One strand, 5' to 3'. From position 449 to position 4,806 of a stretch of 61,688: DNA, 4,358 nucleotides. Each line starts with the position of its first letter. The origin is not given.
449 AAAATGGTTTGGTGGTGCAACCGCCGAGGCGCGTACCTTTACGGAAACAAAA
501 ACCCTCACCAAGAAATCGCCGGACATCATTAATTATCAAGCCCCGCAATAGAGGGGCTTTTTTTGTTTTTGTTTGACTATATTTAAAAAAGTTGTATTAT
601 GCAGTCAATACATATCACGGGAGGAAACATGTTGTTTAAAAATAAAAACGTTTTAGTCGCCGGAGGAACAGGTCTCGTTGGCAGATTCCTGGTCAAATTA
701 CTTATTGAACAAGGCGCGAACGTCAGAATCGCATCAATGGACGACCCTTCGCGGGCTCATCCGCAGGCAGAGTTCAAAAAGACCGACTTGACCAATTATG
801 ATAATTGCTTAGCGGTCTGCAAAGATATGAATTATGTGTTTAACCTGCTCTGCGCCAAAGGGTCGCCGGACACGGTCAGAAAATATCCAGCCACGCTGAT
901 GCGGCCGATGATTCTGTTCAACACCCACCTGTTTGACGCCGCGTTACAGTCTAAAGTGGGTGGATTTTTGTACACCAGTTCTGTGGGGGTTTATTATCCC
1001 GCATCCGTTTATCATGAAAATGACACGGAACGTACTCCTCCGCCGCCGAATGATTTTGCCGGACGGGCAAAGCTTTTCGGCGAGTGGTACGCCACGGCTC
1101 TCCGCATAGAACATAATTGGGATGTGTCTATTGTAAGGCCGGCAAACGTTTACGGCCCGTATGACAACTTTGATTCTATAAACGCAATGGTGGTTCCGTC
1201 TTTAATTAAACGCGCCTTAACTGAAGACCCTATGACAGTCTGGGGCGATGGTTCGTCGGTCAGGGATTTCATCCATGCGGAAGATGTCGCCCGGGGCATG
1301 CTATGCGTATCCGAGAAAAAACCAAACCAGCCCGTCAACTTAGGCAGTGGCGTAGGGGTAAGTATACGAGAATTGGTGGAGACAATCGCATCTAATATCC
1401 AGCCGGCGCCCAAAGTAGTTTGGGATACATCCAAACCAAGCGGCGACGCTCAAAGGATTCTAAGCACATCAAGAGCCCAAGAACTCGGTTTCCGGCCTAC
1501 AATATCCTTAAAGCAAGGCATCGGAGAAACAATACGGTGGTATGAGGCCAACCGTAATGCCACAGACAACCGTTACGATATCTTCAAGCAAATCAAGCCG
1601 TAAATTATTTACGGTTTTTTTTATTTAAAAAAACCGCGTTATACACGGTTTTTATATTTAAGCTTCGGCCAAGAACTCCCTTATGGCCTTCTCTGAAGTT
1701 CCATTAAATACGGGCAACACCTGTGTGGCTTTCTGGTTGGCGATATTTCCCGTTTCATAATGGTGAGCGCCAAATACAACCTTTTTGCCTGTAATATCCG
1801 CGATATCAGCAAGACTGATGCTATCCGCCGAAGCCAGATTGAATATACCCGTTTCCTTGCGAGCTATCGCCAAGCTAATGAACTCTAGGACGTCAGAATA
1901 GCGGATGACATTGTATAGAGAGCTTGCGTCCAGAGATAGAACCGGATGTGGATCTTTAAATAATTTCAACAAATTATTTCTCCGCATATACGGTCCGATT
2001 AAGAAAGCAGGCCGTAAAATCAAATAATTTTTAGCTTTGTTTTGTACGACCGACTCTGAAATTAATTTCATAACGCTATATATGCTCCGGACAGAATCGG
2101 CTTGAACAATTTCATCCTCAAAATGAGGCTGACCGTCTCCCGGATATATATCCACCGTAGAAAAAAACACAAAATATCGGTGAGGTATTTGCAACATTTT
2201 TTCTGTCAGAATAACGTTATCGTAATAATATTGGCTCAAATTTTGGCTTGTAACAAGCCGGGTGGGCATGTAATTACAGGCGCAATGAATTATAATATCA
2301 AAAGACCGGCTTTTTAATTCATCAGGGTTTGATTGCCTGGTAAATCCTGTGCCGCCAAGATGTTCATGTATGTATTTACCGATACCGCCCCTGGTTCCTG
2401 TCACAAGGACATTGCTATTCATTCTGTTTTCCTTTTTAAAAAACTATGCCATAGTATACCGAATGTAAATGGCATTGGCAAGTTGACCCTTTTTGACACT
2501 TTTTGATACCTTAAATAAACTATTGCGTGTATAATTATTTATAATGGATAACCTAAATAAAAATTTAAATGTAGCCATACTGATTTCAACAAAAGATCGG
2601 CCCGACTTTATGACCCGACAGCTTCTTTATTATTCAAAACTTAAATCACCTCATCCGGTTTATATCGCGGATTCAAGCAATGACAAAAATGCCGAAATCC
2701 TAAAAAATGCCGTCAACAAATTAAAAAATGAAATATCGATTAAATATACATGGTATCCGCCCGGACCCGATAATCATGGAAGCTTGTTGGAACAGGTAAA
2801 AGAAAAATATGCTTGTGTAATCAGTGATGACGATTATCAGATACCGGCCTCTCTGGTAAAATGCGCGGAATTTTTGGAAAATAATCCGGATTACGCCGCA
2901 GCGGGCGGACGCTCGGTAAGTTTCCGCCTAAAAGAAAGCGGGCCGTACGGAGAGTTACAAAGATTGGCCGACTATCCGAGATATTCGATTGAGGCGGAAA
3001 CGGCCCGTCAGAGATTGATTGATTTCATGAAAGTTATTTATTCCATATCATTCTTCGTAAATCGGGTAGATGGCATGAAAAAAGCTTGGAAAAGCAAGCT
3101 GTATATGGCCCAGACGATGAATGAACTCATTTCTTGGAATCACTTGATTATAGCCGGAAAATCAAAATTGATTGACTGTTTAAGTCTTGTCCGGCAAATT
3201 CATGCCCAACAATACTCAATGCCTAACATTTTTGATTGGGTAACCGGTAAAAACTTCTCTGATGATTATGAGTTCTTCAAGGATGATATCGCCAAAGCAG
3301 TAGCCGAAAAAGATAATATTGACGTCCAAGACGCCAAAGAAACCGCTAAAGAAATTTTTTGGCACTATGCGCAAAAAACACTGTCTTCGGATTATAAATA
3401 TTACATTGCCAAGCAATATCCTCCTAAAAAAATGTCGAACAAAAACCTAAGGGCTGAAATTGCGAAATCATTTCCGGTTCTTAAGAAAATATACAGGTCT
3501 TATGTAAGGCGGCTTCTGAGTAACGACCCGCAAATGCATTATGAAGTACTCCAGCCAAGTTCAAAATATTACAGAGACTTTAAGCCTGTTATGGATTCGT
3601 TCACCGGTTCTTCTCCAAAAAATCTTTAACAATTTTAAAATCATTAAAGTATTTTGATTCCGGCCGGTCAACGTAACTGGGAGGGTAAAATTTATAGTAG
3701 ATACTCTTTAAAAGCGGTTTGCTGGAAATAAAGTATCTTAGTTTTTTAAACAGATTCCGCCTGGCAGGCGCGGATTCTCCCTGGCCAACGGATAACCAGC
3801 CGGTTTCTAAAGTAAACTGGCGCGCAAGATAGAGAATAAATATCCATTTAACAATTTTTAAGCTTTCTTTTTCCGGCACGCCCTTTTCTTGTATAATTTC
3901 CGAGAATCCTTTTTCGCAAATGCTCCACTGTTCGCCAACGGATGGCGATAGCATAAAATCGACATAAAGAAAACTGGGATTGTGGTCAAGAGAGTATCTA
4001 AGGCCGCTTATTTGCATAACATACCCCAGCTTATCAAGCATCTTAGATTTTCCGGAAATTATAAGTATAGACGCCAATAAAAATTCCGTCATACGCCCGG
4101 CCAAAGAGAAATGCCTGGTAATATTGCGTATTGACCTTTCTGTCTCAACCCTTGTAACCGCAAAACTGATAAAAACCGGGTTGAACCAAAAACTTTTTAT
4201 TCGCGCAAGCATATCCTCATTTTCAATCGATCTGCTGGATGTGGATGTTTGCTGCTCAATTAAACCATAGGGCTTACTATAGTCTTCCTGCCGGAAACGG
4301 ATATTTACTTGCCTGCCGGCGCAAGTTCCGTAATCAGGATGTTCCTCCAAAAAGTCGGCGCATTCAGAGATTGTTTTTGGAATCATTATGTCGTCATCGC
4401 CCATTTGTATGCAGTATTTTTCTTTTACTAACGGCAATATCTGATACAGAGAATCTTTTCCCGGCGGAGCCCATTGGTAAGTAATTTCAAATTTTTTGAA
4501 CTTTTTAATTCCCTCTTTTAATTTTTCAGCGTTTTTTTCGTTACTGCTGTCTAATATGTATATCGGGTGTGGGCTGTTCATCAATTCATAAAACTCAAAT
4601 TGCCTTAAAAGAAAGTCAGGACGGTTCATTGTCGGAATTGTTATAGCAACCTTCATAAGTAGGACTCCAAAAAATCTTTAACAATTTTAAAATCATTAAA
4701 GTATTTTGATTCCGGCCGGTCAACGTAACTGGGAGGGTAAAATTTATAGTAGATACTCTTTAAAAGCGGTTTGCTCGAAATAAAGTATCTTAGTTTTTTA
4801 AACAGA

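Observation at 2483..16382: Locus-specific 27-nt motif: three TTGAY hexamers at exact 10-bp phasing, present at three divergent promoter regions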

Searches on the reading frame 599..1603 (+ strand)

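Call 7: search_protein_families(library=pfam, proteins=[window:599-1603:+])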
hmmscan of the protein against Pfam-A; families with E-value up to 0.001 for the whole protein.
window:599-1603:+ (334 aa): 6 families
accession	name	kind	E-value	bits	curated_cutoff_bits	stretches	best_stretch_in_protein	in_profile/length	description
PF01370.27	Epimerase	-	4.9e-47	160.8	20.9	1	18-249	1-240/240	NAD dependent epimerase/dehydratase family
PF16363.11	GDP_Man_Dehyd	-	6.9e-24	85.4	27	1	19-310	1-331/332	GDP-mannose 4,6 dehydratase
PF01073.25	3Beta_HSD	-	6.9e-12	45.4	22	1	19-237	1-228/280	3-beta hydroxysteroid dehydrogenase/isomerase family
PF13460.12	NAD_binding_10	-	1.6e-07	31.8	27.2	1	22-137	1-107/184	NAD(P)H-binding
PF04321.23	RmlD_sub_bind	-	0.00014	21.5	27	1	17-244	2-203/287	RmlD substrate binding domain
PF05368.20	NmrA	-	0.00064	19.8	27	0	15-127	2-106/298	NmrA-like family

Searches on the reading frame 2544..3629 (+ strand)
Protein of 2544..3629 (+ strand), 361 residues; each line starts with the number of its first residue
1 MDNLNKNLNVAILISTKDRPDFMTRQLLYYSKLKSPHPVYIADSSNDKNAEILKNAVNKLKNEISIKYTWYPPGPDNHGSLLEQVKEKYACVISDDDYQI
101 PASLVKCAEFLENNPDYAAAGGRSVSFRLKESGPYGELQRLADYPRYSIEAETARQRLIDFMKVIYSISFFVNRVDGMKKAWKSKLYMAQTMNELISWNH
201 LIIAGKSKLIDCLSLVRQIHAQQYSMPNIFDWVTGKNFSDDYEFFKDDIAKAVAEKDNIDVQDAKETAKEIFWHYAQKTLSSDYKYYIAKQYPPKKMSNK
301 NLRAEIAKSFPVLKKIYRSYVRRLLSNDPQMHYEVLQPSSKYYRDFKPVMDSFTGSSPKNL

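Call 7: search_protein_families(library=pfam, proteins=[window:2544-3629:+])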
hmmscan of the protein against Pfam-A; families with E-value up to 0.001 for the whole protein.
window:2544-3629:+ (361 aa): 0 families

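Call 20: search_protein_families(library=pfam, proteins=[window:2544-3629:+], max_evalue=1)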
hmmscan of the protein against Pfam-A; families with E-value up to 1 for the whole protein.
window:2544-3629:+ (361 aa): 1 family
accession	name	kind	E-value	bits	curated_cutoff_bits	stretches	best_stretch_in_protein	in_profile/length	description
PF00535.33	Glycos_transf_2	-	0.071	13.5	23.3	1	42-150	34-136/168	Glycosyl transferase family 2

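Call 73: search_protein_families(library=ncbifam, proteins=[window:2544-3629:+], max_evalue=0.00001)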
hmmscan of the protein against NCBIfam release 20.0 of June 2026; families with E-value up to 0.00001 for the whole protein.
window:2544-3629:+ (361 aa): 1 family
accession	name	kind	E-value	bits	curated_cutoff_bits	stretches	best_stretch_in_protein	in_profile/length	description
TIGR04440.1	glyco_TIGR04440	domain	8.7e-45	153.1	70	1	9-218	1-215/215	TIGR00180 family glycosyltransferase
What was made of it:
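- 2544..3629 (+): Gene driven by copy 1: a TIGR04440-type glycosyltransferase. NCBIfam TIGR04440 scores 153 bits against a cut-off of 70 (call 73).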

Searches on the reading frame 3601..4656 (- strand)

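Call 7: search_protein_families(library=pfam, proteins=[window:3601-4656:-])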
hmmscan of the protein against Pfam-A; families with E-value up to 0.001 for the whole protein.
window:3601-4656:- (351 aa): 0 families

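Call 20: search_protein_families(library=pfam, proteins=[window:3601-4656:-], max_evalue=1)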
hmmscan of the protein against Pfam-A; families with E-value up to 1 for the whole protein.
window:3601-4656:- (351 aa): 1 family
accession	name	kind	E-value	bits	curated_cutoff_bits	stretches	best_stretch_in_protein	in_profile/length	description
PF00535.33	Glycos_transf_2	-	0.0026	18.1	23.3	1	5-122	2-122/168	Glycosyl transferase family 2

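Call 73: search_protein_families(library=ncbifam, proteins=[window:3601-4656:-], max_evalue=0.00001)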
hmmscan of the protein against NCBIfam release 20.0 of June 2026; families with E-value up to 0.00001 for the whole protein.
window:3601-4656:- (351 aa): 1 family
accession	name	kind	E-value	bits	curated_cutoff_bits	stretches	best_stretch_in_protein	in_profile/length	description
TIGR04440.1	glyco_TIGR04440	domain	4.2e-41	141.1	70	1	2-213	1-213/215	TIGR00180 family glycosyltransferase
